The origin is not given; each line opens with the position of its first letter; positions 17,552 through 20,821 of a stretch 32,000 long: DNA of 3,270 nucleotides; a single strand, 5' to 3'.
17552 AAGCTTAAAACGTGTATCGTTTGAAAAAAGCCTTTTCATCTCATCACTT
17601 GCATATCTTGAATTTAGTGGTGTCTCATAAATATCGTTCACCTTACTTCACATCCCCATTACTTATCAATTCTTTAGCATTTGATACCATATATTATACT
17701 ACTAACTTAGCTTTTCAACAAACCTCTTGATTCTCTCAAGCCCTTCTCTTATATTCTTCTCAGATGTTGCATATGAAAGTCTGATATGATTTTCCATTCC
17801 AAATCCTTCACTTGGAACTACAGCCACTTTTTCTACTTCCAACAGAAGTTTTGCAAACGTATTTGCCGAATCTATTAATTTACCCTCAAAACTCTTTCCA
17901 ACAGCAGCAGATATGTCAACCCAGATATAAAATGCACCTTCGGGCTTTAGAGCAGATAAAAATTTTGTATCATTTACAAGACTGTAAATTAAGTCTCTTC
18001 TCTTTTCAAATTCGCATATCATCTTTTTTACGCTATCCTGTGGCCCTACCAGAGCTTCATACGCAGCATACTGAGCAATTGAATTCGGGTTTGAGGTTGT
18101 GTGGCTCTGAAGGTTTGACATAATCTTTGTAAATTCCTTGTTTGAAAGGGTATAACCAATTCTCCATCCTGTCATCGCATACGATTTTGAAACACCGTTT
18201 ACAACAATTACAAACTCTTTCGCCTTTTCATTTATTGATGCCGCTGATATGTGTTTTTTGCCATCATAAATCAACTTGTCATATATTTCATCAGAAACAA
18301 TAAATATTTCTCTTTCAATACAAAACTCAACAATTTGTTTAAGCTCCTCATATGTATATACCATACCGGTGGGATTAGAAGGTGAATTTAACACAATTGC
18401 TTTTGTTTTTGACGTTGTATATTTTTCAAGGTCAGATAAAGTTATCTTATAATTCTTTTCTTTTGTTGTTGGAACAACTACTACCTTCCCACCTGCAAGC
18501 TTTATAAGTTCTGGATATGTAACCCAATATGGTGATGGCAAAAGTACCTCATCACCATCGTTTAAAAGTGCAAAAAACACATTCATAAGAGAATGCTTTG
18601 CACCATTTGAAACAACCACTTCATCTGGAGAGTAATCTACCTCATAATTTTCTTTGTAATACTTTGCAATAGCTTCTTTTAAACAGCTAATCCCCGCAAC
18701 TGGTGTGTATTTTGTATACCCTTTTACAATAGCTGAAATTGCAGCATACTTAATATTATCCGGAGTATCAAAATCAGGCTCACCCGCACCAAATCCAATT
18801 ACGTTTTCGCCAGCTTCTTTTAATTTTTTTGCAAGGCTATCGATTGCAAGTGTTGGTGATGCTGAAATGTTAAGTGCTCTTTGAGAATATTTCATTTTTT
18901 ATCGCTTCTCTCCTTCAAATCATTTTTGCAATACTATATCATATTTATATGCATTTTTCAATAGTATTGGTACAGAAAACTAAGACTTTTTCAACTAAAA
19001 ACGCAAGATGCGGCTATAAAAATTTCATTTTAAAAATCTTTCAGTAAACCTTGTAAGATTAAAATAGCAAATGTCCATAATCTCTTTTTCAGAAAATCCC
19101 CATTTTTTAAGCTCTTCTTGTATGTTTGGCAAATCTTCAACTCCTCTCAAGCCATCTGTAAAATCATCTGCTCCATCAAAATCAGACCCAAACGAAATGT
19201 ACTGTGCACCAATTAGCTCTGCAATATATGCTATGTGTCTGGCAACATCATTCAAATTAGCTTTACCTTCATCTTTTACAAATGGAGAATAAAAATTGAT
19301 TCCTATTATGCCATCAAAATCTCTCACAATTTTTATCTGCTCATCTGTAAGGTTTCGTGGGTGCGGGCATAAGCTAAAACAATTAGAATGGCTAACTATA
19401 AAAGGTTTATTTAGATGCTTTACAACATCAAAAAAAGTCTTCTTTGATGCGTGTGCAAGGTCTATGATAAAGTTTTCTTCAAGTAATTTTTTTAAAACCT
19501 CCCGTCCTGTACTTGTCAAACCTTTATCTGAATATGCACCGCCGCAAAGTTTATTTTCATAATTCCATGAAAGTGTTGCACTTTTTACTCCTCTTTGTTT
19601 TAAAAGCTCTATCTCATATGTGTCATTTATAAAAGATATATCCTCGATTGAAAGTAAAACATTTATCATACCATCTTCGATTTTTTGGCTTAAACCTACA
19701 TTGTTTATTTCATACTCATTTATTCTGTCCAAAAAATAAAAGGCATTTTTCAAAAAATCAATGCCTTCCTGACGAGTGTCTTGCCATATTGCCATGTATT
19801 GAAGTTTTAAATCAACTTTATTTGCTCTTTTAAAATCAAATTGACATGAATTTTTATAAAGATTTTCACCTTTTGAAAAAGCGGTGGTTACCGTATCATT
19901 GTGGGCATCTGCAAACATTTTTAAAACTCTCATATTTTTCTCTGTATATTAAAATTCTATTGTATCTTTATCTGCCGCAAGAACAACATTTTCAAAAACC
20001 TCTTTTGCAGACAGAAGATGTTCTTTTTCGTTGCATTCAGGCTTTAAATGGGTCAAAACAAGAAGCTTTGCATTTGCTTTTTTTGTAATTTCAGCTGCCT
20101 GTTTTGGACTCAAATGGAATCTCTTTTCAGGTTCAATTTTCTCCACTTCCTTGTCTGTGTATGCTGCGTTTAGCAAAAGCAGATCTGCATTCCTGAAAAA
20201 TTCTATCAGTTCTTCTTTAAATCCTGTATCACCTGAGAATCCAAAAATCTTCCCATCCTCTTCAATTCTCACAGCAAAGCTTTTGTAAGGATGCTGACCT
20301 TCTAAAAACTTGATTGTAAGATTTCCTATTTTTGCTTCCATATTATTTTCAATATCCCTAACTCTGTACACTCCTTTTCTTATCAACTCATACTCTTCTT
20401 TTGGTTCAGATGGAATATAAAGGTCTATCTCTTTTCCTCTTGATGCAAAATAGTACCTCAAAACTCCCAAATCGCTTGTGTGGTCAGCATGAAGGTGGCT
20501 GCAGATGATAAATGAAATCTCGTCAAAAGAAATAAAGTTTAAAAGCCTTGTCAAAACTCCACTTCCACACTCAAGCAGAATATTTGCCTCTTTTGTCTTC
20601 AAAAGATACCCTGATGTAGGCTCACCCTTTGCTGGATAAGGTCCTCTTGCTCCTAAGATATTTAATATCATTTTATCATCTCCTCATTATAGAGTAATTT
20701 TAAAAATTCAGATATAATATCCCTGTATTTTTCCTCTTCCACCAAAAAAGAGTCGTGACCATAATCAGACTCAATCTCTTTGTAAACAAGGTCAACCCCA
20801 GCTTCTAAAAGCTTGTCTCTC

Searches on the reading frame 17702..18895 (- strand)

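Call 78: search_protein_families(library=pfam, proteins=[window:17702-18895:-], max_evalue=0.00001)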
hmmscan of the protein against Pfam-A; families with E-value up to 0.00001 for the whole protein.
window:17702-18895:- (397 aa): 1 family
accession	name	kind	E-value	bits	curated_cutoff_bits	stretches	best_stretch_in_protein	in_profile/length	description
PF00155.27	Aminotran_1_2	-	9.5e-81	272.2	19.7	1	31-389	2-361/361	Aminotransferase class I and II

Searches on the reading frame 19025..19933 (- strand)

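Call 78: search_protein_families(library=pfam, proteins=[window:19025-19933:-], max_evalue=0.00001)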
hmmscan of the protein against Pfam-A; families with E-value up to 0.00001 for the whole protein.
window:19025-19933:- (302 aa): 1 family
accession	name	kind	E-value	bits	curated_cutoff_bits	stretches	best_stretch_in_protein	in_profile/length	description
PF01244.27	Peptidase_M19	-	6.4e-71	239.5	26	1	7-297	8-317/319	Membrane dipeptidase (Peptidase family M19)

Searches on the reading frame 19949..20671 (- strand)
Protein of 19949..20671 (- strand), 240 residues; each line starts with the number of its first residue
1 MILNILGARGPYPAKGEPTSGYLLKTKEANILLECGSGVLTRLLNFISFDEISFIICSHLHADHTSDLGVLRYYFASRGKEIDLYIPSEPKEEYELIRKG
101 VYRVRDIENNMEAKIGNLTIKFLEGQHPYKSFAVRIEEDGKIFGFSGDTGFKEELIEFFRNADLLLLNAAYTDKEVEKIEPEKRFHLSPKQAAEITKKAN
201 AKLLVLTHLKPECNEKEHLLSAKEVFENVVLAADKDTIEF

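Call 78: search_protein_families(library=pfam, proteins=[window:19949-20671:-], max_evalue=0.00001)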
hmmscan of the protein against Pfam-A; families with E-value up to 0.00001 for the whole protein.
window:19949-20671:- (240 aa): 2 families
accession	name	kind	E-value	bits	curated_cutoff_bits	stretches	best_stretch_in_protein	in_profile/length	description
PF12706.13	Lactamase_B_2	-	2.4e-24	86.5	27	1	30-208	2-199/200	Beta-lactamase superfamily domain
PF00753.33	Lactamase_B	-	1.9e-08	34.9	22.7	1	17-158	4-159/196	Metallo-beta-lactamase superfamily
